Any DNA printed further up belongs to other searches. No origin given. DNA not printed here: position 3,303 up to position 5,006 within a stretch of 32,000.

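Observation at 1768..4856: PEP-utilising-type phosphotransferase, 53-aa helical peptide and dGTPase-like HD enzyme in one minus-strand operon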

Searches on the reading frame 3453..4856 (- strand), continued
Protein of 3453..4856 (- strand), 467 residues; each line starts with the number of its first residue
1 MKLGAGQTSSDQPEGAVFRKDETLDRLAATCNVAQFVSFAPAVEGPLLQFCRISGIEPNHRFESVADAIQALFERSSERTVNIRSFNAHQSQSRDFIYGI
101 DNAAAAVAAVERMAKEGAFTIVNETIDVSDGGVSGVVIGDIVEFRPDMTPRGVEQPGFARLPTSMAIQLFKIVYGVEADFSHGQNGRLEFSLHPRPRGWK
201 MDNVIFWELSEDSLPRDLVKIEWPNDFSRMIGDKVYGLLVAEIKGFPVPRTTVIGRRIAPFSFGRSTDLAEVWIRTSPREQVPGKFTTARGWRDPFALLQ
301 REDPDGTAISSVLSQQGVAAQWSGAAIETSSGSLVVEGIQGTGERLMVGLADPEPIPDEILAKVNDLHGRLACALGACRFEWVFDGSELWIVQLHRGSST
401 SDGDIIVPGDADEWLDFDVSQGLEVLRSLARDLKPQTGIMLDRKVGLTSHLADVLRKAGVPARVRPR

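Call 22: fold_search(model_id=the predicted structure, library=pdb)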
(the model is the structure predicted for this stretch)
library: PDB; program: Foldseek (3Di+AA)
matches with E <= 10: 894; with E <= 0.001: 111
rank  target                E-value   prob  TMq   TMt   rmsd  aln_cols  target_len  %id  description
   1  1kbl                  1.7e-05  1.00  0.35  0.20   8.6       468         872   11  PYRUVATE PHOSPHATE DIKINASE (released 2002-01-30)
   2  3se7_C                2.2e-05  1.00  0.26  0.35   6.1       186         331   16  ancient VanA (released 2011-09-14)
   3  6u1d_B                2.8e-05  1.00  0.27  0.37   5.3       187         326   12  Thermus thermophilus D-alanine-D-alanine ligase in complex with ATP, D-alanine-D-alanine, Mg2+ and Rb+ (released 2020-05-06)
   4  6u1f_A                3.5e-05  1.00  0.27  0.37   5.3       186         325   12  Thermus thermophilus D-alanine-D-alanine ligase in complex with ATP, D-alanine-D-alanine, Mg2+ and Cs+ (released 2020-05-06)
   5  3q1k_B                4.7e-05  1.00  0.24  0.31   6.6       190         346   12  The Crystal Structure of the D-alanyl-alanine Synthetase A from Salmonella enterica Typhimurium Complexed with ADP (released 2011-01-12)
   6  2zdg_A                5.8e-05  1.00  0.25  0.36   5.7       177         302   12  Crystal structure of D-Alanine:D-Alanine Ligase with ADP from Thermus thermophius HB8 (released 2008-05-27)
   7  4c5a_B                6.2e-05  1.00  0.26  0.37   6.3       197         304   14  The X-ray crystal structures of D-alanyl-D-alanine ligase in complex ADP and D-cycloserine phosphate (released 2015-01-21)
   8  3se7_B                6.2e-05  1.00  0.26  0.35   6.1       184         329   15  ancient VanA (released 2011-09-14)
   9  6u1c_A                6.6e-05  1.00  0.25  0.36   5.2       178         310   13  Apo form of Thermus thermophilus D-alanine-D-alanine ligase (released 2020-05-06)
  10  6u1h_D                6.6e-05  1.00  0.24  0.35   5.7       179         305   13  Thermus thermophilus D-alanine-D-alanine ligase in complex with ADP, phosphate, Mg2+ and K+ (released 2020-05-06)
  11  6u1h_C                6.9e-05  1.00  0.26  0.36   5.6       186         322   13  Thermus thermophilus D-alanine-D-alanine ligase in complex with ADP, phosphate, Mg2+ and K+ (released 2020-05-06)
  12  3se7_D                6.9e-05  1.00  0.26  0.35   6.0       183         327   17  ancient VanA (released 2011-09-14)
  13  1e4e_B                7.3e-05  1.00  0.24  0.32   6.8       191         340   15  D-alanyl-D-lacate ligase (released 2001-06-28)
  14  3lwb_A                7.8e-05  1.00  0.24  0.33   6.7       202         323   15  Crystal Structure of apo D-alanine:D-alanine Ligase (Ddl) from Mycobacterium tuberculosis (released 2010-03-09)
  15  9bou_A                8.2e-05  1.00  0.21  0.31   6.6       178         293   17  Crystal structure of ATP-grasp ligase PruB from Streptomyces coelicolor A3(2) (released 2024-12-18)
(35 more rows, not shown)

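Call 24: search_solved_structures(query=A1, max_evalue=10, show_alignments=5)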
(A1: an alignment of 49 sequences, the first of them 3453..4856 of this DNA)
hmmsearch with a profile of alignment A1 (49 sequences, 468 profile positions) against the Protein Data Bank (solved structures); distinct sequences matched with E-value up to 10: 6.
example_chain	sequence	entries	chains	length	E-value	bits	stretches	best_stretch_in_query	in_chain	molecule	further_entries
5icu_A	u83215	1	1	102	0.45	12.1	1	316-344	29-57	CopC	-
4ure_A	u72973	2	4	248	0.67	11.5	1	30-85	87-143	CYCLOHEXANOL DEHYDROGENASE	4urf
4ij6_A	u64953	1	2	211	0.77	11.3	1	103-182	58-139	Phosphoserine phosphatase 1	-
4ij5_A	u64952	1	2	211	0.77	11.3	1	103-182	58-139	Phosphoserine phosphatase 1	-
9kd1_A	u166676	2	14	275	1.3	10.5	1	30-90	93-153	Oxidoreductase, short chain dehydrogenase/reductase family protein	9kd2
3l4d_A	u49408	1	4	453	1.4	10.4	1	18-53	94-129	Sterol 14-alpha demethylase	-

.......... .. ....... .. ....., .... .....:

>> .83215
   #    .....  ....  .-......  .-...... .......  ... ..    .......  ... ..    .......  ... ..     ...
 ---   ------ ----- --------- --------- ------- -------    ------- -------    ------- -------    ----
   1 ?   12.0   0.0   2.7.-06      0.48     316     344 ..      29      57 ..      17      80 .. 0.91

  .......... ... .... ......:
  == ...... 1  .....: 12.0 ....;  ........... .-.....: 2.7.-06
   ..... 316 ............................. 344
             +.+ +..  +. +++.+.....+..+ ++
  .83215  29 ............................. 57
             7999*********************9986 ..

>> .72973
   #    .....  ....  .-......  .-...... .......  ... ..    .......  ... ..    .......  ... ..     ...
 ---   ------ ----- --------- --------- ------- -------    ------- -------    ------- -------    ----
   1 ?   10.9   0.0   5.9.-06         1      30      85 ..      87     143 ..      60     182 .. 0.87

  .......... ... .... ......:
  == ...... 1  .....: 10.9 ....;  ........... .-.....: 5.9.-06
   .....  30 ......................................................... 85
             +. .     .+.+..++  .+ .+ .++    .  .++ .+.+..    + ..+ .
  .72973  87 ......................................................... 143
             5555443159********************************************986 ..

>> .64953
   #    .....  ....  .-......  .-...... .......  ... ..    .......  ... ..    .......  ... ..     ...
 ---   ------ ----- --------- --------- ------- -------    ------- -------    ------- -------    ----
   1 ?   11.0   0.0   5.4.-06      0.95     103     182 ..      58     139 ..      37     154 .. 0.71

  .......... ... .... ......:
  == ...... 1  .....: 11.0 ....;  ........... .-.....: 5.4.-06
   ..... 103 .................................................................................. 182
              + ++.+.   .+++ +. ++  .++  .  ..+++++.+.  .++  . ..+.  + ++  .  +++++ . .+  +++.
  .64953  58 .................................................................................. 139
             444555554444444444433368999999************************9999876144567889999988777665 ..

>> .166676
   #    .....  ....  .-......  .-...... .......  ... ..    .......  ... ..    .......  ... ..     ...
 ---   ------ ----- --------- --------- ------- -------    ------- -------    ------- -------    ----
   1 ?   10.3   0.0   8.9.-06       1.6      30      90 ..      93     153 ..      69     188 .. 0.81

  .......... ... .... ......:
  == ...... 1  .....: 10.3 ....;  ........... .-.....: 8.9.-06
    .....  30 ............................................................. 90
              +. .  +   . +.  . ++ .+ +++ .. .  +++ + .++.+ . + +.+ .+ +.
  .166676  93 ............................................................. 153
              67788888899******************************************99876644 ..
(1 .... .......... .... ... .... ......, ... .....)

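Call 30: search_dna_similar(query=window:3453-4856:-, collection=plasmids, mode=protein, max_rows=30, rows=spread)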
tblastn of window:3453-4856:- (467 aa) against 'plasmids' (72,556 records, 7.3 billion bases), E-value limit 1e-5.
Records with a match: 14; places in all: 14; records where one place covers at least 80% of the query: 14.
Best place of each record, by identity: 60-80% 1; <60% 13.
By first word of the organism name: Rhizobium 8; Sinorhizobium 2; Agrobacterium 2; Burkholderia 1; Methylobacterium 1.
By predicted mobility (MOB-suite, as given by PLSDB): conjugative 10; non-mobilizable 4.
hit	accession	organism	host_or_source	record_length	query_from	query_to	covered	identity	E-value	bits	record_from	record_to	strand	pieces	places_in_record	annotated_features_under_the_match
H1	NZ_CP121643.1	Rhizobium sp. CC1099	Onobrychis viciifolia,cell culture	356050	7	467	99%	73.5%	0e+0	659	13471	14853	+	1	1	hypothetical protein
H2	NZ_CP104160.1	Rhizobium sp. CB3060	Leucaena leucocephala,cell culture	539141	6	464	98%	57.8%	2e-153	489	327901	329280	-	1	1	hypothetical protein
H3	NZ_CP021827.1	Sinorhizobium meliloti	Medicago truncatula,Single Cell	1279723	18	463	96%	54.7%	2e-142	457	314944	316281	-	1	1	record has no annotation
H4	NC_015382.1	Burkholderia gladioli BSR3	-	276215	18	463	96%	54.5%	2e-133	431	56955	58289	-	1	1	hypothetical protein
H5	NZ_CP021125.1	Rhizobium sp. Kim5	Phaseolus vulgaris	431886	18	465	96%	52.1%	6e-138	444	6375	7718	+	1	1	hypothetical protein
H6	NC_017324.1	Sinorhizobium meliloti BL225C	-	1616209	9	465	98%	49.8%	1e-131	426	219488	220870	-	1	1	none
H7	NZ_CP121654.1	Rhizobium sp. CB3171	Calliandra calothyrsus,cell culture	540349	17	463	96%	50.9%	6e-131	424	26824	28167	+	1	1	hypothetical protein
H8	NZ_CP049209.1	Agrobacterium rubi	Raspberry,cell culture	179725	8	465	98%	49.5%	4e-135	437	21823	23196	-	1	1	hypothetical protein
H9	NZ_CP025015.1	Rhizobium leguminosarum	Lotus corniculatus,Bacteria culture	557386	18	462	95%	50.4%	4e-128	416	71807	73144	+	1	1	hypothetical protein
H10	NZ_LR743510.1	Methylobacterium bullatum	-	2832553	18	464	96%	49.7%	1e-117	386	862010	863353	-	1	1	none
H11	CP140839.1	Rhizobium beringeri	Trifolium pratense,whole organism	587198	10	464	97%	48.6%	3e-124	405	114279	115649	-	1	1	hypothetical protein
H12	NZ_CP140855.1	Rhizobium beringeri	Trifolium pratense,whole organism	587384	10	464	97%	48.6%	3e-124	405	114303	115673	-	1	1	hypothetical protein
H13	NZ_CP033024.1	Agrobacterium fabrum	Prunus sp.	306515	8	467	99%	47.5%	4e-124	405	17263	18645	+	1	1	hypothetical protein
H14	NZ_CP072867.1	Rhizobium sp. NLR16a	lentil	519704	18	464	96%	48.1%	6e-126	410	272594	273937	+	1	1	hypothetical protein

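Call 32: get_annotated_region(hit=H1, flank=7000)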
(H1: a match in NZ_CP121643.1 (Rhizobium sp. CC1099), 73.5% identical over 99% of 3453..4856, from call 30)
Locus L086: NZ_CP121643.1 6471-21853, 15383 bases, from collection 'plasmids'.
description: Rhizobium sp. CC1099 plasmid pCC1099_2, complete sequence
organism: Rhizobium sp. CC1099 (NCBI taxid 3039160)
taxonomy: Bacteria; Pseudomonadota; Alphaproteobacteria; Hyphomicrobiales; Rhizobiaceae; Rhizobium; Rhizobium sp. CC1099
host: -; source: Onobrychis viciifolia,cell culture; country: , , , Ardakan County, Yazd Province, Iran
typing (MOB-suite, as given by PLSDB): non-mobilizable; replicon rep_cluster_471; mating-pair formation MPF_T
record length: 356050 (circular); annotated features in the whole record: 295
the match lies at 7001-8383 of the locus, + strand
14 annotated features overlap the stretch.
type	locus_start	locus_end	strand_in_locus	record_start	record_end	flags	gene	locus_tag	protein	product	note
CDS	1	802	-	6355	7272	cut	-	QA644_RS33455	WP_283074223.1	recombinase family protein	GO:0006310 - DNA recombination [Evidence IEA]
CDS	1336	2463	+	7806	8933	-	-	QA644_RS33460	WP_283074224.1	RHE_PE00001 family protein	-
CDS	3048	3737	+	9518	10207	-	-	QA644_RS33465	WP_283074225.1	hypothetical protein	-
CDS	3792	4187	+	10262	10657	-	-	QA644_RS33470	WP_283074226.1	hypothetical protein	-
CDS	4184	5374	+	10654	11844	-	-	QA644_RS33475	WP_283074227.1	PfkB family carbohydrate kinase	-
CDS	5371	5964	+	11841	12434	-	-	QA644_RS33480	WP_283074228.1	7-cyano-7-deazaguanine synthase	-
CDS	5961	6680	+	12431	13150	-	-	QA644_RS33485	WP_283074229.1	restriction endonuclease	GO:0009307 - DNA restriction-modification system [Evidence IEA]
CDS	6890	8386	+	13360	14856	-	-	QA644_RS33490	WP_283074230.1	hypothetical protein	-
CDS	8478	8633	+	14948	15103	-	-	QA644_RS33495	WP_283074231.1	hypothetical protein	-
CDS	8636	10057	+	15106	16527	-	-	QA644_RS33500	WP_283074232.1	anti-phage deoxyguanosine triphosphatase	GO:0006203 - dGTP catabolic process [Evidence IEA]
CDS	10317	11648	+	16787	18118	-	-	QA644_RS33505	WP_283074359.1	metallophosphoesterase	-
CDS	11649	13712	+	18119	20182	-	-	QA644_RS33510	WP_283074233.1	hypothetical protein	-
CDS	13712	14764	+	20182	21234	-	-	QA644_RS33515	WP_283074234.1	hypothetical protein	-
CDS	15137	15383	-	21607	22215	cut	-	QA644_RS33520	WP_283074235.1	hypothetical protein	-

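Call 33: search_protein_families(library=pfam, alignment_id=A1, max_evalue=10)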
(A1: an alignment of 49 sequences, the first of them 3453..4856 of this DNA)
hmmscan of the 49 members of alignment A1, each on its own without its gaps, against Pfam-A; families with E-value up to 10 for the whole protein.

A. member 1, window:3453-4856:- (467 aa): 1 family
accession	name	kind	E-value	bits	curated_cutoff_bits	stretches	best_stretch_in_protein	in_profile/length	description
PF24536.2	NXPE4_C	-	0.3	11.1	27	1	60-94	125-159/220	NXPE family member 4-like, C-terminal domain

B. families by the number of members that match (of 49 scanned): 15 families
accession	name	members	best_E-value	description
PF01326.24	PPDK_N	2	0.13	Pyruvate phosphate dikinase, AMP/ATP-binding domain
PF20012.4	GAP1-N1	1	0.059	GTPase-associated protein 1, N-terminal domain type 1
PF24253.1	DUF7454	1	0.12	Domain of unknown function (DUF7454)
PF13519.12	VWA_2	1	0.14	von Willebrand factor type A domain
PF00376.29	MerR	1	0.15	MerR family regulatory protein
PF16726.11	OCRL_clath_bd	1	0.17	Inositol polyphosphate 5-phosphatase clathrin binding domain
PF18081.7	FANC_SAP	1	0.18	Fanconi anemia-associated nuclease SAP domain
PF19832.4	DUF6313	1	0.21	Family of unknown function (DUF6313)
PF12112.13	DUF3579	1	0.22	Protein of unknown function (DUF3579)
PF22650.2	At5g48480-like_C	1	0.22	Glyoxalase At5g48480-like C-terminal domain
PF01370.27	Epimerase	1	0.23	NAD dependent epimerase/dehydratase family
PF22442.2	Gp49_Pectate_lyase_like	1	0.23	Gp49, pectin lyase-like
PF13689.11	DUF4154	1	0.25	YfiR/HmsC-like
PF04063.20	DUF383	1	0.25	Domain of unknown function (DUF383)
PF24536.2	NXPE4_C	1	0.3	NXPE family member 4-like, C-terminal domain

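Call 45: search_protein_families(library=pfam, proteins=[L086:3048-3737:+, L086:3792-4187:+, L086:5961-6680:+], max_evalue=0.01)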
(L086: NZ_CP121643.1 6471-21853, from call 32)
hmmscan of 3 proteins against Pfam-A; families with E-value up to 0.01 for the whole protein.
L086:3048-3737:+ (229 aa): 3 families
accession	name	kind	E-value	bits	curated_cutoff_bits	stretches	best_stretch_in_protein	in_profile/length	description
PF22175.2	Ogg-HhH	-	4.1e-12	46.4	27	1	105-207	65-172/173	8-oxoguanine DNA glycosylase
PF21176.3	RecR_HhH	-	0.00074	19.7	27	1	140-165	7-32/45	RecR, helix-hairpin-helix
PF00633.29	HHH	-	0.0024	18.1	24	1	141-153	13-25/30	Helix-hairpin-helix motif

L086:3792-4187:+ (131 aa): 0 families

L086:5961-6680:+ (239 aa): 1 family
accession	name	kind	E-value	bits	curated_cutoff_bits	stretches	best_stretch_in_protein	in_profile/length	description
PF04471.18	Mrr_cat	-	6e-11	42.9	21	1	7-118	6-114/115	Restriction endonuclease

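Call 56: search_protein_representatives(alignment_id=A1)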
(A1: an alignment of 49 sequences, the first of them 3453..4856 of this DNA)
Query: 49 sequences, 468 profile positions. Proteins with E-value up to 0.001 (for the whole library): 630; up to 1e-10: 495; up to 1e-30: 327. The best 150 are listed.
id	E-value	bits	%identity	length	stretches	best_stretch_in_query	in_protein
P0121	2.9e-203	691.9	-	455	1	16-466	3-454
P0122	2.7e-196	669.0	-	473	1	16-466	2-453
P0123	3.4e-195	665.3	-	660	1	15-465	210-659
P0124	1.9e-191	653.0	-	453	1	16-464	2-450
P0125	1.7e-182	623.5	-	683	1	18-465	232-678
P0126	1.3e-176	604.1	-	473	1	11-464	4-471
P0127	8.1e-175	598.1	-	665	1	13-465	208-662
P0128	2.3e-174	596.6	-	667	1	14-464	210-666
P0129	2.9e-174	596.3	-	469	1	14-466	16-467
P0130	1.3e-171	587.6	-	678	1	17-466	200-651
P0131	1.6e-170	584.0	-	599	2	13-330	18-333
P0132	5.0e-169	579.1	-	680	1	16-465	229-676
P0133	3.0e-167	573.2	-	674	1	18-464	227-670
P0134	1.1e-166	571.4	-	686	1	11-465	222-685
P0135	1.7e-166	570.7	-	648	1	10-463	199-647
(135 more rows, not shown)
